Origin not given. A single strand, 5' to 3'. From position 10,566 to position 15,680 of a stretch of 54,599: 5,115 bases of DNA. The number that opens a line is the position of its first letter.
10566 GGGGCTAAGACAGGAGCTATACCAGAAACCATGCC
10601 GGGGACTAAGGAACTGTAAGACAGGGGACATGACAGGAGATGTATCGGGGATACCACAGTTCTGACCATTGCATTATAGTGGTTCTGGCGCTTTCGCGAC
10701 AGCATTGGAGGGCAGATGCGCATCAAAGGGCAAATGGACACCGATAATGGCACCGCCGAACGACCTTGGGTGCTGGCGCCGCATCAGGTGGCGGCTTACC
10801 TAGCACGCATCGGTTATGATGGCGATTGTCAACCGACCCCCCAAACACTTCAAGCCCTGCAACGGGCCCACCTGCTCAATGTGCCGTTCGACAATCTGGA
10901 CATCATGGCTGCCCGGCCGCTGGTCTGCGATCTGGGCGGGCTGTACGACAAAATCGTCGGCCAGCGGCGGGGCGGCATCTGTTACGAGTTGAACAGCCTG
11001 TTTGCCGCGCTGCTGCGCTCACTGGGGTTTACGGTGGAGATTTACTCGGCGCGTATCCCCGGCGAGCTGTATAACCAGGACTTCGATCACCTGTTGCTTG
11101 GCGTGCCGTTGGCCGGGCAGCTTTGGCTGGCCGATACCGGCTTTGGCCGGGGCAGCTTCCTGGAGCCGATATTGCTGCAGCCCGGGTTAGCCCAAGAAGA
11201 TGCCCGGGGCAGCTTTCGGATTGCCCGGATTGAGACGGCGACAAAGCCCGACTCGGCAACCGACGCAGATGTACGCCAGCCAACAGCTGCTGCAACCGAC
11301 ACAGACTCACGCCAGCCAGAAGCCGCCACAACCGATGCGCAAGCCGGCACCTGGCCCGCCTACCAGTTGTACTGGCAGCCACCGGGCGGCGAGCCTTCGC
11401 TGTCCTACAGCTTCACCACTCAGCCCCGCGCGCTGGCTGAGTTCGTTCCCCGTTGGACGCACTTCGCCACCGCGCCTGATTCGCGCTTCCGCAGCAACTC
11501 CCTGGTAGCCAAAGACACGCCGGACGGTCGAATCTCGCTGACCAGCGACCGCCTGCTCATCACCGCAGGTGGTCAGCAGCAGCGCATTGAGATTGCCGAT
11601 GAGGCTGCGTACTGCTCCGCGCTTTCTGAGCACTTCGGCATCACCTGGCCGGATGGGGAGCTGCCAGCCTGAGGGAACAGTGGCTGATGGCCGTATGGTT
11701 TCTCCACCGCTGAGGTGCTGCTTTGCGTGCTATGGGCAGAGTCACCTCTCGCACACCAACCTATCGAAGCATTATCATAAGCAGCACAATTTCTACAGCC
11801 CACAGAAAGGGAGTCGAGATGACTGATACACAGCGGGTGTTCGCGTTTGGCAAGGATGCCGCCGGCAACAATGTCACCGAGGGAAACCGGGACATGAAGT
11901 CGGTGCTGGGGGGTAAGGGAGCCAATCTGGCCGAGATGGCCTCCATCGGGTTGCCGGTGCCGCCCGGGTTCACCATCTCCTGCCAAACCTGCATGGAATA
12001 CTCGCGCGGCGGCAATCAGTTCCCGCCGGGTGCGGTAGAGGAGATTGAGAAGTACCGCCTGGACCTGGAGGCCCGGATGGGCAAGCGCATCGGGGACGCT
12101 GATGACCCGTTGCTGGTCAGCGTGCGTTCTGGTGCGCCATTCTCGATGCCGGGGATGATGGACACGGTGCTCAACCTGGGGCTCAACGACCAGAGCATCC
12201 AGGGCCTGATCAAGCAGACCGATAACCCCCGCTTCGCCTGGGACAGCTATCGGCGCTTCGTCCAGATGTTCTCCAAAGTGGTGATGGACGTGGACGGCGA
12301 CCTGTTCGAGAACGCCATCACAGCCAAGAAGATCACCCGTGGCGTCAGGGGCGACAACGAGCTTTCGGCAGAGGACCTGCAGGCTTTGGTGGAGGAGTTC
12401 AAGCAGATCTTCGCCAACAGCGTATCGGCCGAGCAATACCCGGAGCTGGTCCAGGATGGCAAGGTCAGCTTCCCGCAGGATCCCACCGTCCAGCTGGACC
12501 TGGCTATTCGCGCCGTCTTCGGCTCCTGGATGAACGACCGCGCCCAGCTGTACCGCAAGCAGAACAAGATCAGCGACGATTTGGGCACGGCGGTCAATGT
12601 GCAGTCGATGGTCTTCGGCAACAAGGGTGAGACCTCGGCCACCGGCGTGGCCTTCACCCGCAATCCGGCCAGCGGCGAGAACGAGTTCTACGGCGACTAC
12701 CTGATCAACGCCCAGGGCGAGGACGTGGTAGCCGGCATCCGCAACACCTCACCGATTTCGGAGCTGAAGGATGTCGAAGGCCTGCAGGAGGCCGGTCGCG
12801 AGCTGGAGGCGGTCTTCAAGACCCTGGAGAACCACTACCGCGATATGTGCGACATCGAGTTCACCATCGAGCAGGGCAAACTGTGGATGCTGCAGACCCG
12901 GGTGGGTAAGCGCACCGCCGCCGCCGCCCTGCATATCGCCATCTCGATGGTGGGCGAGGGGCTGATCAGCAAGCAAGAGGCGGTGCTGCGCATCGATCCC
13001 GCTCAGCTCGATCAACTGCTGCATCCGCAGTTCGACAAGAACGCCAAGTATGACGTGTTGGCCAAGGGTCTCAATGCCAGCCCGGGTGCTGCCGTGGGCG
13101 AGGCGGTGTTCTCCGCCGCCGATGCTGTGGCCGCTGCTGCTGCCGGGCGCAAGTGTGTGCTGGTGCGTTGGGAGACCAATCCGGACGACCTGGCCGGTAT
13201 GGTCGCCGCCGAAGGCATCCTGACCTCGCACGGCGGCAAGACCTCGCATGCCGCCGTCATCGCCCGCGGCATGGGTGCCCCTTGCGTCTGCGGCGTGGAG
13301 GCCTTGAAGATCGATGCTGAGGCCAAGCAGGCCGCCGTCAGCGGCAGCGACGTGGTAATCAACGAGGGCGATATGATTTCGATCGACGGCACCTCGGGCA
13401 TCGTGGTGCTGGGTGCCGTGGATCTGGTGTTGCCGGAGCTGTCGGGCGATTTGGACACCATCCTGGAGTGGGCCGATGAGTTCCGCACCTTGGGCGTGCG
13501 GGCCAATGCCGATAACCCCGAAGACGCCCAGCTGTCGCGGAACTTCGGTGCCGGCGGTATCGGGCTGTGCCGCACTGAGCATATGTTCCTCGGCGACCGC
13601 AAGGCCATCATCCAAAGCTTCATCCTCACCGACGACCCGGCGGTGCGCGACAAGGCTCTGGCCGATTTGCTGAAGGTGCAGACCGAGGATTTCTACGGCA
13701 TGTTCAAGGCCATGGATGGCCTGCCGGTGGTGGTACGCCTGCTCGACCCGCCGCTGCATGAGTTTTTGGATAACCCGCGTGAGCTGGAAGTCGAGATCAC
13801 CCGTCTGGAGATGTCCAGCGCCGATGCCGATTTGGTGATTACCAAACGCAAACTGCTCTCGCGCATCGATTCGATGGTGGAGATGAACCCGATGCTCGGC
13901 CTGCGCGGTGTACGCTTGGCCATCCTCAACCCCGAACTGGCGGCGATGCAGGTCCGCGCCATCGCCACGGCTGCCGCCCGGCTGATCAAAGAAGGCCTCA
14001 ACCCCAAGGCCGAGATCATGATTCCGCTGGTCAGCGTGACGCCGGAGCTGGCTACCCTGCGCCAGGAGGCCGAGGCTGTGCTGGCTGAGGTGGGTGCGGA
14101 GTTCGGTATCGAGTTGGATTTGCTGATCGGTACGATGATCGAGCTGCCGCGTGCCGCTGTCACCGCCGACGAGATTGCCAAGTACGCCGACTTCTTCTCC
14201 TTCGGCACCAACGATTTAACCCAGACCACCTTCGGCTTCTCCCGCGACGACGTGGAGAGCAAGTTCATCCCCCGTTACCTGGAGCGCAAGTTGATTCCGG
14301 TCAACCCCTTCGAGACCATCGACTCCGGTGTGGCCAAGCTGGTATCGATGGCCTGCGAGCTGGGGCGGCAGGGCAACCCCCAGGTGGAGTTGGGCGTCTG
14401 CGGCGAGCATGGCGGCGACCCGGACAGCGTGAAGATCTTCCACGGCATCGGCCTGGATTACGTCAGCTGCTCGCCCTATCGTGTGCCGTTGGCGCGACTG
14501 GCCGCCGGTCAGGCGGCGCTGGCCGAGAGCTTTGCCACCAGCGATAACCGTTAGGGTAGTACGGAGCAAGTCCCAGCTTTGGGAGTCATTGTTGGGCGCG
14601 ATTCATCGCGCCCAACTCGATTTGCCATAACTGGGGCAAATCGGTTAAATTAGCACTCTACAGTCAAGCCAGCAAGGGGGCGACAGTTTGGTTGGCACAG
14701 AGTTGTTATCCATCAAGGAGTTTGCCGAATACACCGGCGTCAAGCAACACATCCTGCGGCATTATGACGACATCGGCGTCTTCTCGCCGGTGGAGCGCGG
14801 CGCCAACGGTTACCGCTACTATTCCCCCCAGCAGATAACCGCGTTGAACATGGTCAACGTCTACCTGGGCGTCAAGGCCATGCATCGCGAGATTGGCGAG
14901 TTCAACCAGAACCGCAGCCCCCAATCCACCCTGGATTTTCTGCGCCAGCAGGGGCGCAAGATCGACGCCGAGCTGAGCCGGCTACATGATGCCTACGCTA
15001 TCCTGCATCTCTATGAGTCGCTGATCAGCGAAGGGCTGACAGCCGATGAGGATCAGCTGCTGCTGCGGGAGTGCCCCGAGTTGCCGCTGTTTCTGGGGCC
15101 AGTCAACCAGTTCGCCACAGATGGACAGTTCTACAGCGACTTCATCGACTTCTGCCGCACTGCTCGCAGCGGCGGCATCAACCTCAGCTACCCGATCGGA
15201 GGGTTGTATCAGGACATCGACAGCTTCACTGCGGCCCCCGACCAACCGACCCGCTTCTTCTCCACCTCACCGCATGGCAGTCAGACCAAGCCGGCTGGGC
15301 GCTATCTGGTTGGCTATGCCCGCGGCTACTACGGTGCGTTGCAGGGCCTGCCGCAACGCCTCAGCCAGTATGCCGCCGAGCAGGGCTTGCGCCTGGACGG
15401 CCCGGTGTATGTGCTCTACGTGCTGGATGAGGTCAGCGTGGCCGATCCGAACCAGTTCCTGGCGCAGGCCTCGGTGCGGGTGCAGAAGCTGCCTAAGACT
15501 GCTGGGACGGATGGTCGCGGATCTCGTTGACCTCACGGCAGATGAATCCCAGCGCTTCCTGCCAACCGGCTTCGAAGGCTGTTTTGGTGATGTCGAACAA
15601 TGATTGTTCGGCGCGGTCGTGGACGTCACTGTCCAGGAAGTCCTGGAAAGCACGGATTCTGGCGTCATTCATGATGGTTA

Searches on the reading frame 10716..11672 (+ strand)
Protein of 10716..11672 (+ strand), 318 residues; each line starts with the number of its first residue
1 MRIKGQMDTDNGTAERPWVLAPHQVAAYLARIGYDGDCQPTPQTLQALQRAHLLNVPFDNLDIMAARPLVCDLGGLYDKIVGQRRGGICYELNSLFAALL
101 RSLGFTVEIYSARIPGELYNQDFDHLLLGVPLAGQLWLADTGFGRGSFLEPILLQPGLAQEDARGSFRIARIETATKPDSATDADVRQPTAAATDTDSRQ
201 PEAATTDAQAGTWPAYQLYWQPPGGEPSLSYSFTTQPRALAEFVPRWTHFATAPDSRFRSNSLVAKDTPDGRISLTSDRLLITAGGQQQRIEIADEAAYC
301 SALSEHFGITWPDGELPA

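Call 88: search_protein_families(library=pfam, proteins=[window:10716-11672:+], max_evalue=0.00001)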
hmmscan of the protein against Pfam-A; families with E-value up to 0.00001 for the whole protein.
window:10716-11672:+ (318 aa): 1 family
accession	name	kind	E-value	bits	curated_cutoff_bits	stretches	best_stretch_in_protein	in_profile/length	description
PF00797.23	Acetyltransf_2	-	1.4e-52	179.4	22.8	1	43-310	3-234/240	N-acetyltransferase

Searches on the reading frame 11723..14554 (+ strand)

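Call 88: search_protein_families(library=pfam, proteins=[window:11723-14554:+], max_evalue=0.00001)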
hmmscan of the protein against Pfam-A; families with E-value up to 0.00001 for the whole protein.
window:11723-14554:+ (943 aa): 3 families
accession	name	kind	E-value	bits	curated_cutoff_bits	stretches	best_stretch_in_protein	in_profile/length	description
PF02896.24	PEP-utilizers_C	-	1.4e-76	257.9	22.8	1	574-931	4-291/293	PEP-utilising enzyme, PEP-binding domain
PF01326.24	PPDK_N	-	3.7e-51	174.8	27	3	107-342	80-217/328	Pyruvate phosphate dikinase, AMP/ATP-binding domain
PF00391.29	PEP-utilizers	-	1.9e-22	79.1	23.1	1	477-559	4-72/72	PEP-utilising enzyme, mobile domain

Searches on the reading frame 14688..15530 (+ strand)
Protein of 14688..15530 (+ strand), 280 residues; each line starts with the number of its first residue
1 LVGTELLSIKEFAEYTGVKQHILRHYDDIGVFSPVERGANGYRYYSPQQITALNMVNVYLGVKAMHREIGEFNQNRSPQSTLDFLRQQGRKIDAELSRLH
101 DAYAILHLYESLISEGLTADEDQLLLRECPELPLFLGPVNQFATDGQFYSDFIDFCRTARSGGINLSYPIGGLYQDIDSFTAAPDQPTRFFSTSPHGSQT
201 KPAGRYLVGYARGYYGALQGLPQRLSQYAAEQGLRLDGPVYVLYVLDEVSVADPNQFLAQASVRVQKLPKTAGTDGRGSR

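Call 88: search_protein_families(library=pfam, proteins=[window:14688-15530:+], max_evalue=0.00001)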
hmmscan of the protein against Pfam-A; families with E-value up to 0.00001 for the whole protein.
window:14688-15530:+ (280 aa): 2 families
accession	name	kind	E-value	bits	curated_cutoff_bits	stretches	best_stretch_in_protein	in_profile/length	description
PF13411.12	MerR_1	-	1.5e-12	47.8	21.6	1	8-57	2-50/69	MerR HTH family regulatory protein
PF00376.29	MerR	-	1.6e-11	44.3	28.2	1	8-45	1-38/38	MerR family regulatory protein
